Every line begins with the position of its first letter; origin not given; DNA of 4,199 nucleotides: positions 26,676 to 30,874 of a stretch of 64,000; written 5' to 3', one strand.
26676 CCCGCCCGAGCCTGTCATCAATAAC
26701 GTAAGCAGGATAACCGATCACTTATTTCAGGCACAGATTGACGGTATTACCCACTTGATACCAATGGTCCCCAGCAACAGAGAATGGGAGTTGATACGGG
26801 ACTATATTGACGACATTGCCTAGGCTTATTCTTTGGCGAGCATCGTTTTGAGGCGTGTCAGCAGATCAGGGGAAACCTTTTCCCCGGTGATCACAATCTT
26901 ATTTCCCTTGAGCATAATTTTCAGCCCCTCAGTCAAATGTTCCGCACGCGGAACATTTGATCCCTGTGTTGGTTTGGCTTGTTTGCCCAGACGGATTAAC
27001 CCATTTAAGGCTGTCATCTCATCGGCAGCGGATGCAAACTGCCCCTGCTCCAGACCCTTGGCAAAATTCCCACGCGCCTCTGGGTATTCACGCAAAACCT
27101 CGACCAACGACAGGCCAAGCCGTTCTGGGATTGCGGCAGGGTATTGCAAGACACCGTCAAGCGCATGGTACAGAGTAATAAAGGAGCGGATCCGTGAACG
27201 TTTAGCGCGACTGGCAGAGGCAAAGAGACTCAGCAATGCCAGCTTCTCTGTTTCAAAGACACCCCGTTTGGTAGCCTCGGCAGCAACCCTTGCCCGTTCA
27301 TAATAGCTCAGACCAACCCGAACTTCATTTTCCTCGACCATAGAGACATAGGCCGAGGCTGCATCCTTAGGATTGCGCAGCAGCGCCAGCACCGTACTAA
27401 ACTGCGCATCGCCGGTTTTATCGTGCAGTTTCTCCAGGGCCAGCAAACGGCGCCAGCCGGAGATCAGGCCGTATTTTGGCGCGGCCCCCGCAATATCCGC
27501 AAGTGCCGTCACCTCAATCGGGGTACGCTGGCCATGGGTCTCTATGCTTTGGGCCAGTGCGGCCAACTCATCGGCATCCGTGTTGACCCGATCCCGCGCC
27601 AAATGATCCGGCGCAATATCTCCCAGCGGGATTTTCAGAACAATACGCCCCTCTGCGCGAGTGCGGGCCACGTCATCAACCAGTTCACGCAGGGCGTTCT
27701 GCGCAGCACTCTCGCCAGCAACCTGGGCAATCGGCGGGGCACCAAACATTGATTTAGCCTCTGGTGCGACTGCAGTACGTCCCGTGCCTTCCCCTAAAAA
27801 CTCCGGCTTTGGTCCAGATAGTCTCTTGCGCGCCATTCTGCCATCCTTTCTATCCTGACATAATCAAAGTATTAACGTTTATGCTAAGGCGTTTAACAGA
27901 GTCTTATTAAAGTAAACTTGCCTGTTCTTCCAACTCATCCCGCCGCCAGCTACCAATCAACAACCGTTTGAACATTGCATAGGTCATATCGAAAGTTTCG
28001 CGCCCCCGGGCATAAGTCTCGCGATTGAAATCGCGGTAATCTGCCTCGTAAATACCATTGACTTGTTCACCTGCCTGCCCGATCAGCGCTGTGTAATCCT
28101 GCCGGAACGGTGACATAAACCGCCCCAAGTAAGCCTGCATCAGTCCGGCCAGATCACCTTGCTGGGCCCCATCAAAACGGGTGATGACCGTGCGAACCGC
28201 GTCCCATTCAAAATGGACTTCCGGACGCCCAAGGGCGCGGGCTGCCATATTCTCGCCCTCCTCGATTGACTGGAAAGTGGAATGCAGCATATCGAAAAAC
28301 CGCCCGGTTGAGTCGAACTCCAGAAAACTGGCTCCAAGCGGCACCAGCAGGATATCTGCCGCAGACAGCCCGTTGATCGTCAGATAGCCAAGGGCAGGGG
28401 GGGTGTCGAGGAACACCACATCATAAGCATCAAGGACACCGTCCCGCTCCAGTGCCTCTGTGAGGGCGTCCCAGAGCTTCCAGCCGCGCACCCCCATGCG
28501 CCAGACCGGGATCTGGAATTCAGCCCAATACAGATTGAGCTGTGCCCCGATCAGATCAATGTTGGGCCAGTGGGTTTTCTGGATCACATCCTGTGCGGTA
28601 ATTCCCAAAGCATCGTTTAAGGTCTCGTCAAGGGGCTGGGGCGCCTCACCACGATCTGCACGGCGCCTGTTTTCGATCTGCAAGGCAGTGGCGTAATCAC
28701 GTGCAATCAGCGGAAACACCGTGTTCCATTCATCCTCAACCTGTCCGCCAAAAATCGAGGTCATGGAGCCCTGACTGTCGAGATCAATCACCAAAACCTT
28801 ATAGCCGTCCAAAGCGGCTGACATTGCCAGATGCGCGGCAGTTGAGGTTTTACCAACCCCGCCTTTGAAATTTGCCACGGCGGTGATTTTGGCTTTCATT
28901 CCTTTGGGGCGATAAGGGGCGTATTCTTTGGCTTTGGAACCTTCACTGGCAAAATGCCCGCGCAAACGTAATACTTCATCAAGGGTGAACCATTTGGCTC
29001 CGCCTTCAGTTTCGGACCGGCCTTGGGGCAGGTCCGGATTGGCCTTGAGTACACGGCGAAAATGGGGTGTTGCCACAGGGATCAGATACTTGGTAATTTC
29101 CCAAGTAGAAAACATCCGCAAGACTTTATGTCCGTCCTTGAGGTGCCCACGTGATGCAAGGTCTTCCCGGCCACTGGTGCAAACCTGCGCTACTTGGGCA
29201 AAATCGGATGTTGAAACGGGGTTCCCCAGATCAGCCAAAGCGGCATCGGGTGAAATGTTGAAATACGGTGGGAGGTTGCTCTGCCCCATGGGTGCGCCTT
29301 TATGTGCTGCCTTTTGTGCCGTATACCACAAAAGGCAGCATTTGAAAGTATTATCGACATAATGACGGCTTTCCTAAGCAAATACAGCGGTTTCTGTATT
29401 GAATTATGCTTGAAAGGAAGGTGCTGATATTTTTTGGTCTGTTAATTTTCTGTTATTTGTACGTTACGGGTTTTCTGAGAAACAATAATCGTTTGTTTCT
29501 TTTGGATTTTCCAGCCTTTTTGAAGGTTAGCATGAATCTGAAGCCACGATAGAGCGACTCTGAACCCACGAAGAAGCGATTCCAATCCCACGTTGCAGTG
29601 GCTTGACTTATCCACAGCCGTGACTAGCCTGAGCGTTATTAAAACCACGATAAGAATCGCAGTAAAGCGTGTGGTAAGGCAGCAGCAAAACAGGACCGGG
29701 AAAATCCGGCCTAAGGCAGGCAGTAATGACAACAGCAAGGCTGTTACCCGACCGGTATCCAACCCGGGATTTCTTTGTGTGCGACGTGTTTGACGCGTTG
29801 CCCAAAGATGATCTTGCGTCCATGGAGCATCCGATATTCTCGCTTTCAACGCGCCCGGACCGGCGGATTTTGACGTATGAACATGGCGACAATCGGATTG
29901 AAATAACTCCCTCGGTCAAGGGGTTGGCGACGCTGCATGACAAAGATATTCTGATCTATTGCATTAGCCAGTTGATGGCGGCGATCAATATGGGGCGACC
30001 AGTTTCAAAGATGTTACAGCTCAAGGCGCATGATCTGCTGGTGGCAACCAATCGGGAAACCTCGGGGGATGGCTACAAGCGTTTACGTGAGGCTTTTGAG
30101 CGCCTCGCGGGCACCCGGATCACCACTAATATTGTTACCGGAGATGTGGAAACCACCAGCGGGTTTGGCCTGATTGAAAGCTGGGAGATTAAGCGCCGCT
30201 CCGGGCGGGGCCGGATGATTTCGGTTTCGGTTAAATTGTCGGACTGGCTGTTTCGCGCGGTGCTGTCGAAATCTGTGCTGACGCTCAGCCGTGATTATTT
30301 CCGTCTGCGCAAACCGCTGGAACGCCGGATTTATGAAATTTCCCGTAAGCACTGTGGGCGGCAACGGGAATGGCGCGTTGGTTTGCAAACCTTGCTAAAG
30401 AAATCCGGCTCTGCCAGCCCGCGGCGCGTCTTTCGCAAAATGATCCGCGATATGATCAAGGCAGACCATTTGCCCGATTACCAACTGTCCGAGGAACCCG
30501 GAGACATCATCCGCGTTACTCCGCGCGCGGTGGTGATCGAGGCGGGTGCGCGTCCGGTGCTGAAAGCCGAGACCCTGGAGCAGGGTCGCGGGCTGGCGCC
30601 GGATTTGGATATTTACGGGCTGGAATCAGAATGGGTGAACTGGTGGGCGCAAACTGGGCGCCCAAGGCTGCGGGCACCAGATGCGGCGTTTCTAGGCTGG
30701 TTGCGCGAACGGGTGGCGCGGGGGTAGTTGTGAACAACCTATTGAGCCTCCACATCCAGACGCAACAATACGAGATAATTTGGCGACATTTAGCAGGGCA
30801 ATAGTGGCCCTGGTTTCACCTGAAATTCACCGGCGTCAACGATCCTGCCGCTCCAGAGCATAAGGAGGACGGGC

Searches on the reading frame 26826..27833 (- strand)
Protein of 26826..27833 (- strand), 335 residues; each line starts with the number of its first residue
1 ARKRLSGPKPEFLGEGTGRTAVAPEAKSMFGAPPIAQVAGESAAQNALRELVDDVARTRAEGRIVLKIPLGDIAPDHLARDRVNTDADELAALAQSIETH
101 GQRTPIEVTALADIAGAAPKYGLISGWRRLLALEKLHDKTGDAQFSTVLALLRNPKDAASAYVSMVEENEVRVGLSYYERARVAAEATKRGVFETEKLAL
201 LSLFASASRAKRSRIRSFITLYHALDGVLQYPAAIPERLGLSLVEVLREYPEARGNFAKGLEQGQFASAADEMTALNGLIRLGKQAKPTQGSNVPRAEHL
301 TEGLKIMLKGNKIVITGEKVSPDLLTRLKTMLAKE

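Call 9: search_protein_families(library=pfam, proteins=[window:26826-27833:-], max_evalue=0.001)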
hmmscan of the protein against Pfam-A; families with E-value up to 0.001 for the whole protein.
window:26826-27833:- (335 aa): 1 family
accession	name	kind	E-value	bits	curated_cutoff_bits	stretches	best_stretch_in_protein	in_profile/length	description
PF02195.25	ParB_N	-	0.00025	21.5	26.3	1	68-167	6-92/95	ParB N-terminal domain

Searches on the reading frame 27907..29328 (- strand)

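Call 9: search_protein_families(library=pfam, proteins=[window:27907-29328:-], max_evalue=0.001)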
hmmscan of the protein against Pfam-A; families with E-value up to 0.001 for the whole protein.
window:27907-29328:- (473 aa): 5 families
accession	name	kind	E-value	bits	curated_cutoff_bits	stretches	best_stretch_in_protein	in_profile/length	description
PF13614.12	AAA_31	-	6.4e-30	104.8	27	1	147-348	2-164/177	AAA domain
PF01656.29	CbiA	-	7.4e-17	61.9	25.4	1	150-388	2-86/125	CobQ/CobB/MinD/ParA nucleotide binding domain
PF09140.17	MipZ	-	4.8e-12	46.2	20.7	1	149-211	3-66/262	ATPase MipZ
PF10609.15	ParA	-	1.2e-07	31.8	27.1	1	147-195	4-53/246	NUBPL iron-transfer P-loop NTPase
PF02374.21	ArsA_ATPase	-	3.3e-06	27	24.3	1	155-201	9-55/305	Anion-transporting ATPase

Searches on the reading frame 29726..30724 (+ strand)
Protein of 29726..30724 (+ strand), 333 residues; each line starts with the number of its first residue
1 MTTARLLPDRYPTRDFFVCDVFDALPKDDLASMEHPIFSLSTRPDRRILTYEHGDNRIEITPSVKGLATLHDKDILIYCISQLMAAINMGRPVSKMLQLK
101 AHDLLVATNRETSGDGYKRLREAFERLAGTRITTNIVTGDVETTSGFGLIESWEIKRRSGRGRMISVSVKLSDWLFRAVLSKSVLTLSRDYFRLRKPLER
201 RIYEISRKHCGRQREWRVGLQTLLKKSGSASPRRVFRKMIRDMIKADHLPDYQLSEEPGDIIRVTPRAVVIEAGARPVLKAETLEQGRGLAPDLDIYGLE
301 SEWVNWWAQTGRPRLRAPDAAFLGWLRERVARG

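Call 9: search_protein_families(library=pfam, proteins=[window:29726-30724:+], max_evalue=0.001)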
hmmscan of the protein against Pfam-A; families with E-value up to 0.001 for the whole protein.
window:29726-30724:+ (333 aa): 1 family
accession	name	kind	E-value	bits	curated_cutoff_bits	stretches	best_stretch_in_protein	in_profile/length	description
PF10134.15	RPA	-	9.4e-99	330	27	1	27-254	1-228/228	Replication initiator protein A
